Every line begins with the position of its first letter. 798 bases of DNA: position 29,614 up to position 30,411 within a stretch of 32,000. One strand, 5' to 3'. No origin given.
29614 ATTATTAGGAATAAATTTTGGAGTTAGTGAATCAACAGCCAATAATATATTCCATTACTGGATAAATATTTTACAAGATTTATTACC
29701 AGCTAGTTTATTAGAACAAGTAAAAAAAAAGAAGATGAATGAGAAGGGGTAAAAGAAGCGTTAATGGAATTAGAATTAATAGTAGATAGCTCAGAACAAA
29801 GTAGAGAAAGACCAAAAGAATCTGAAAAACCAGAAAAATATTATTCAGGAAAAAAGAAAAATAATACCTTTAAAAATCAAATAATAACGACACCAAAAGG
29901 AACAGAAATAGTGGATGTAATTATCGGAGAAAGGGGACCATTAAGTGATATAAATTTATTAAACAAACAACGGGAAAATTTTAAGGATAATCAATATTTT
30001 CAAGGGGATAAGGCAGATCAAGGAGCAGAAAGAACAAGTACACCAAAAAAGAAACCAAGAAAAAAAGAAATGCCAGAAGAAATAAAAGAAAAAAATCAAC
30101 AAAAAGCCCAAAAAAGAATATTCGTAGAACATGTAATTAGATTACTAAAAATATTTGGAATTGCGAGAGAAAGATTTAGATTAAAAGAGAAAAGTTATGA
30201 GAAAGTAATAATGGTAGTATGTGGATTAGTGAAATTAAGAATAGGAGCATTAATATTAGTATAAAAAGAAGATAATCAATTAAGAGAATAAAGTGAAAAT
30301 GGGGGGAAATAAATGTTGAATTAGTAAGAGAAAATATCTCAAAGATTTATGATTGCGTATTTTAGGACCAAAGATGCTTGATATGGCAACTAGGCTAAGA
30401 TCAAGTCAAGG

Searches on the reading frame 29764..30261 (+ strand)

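Call 77: search_protein_families(library=pfam, proteins=[window:29764-30261:+], max_evalue=0.00001)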
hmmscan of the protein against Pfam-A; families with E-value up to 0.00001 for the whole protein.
window:29764-30261:+ (166 aa): 2 families
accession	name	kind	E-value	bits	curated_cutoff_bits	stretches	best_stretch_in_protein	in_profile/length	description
PF13359.12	DDE_Tnp_4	-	6.9e-25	88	24.8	1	7-156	1-157/158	DDE superfamily endonuclease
PF01609.27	DDE_Tnp_1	-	7e-10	39.4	23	1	4-153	6-196/200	Transposase DDE domain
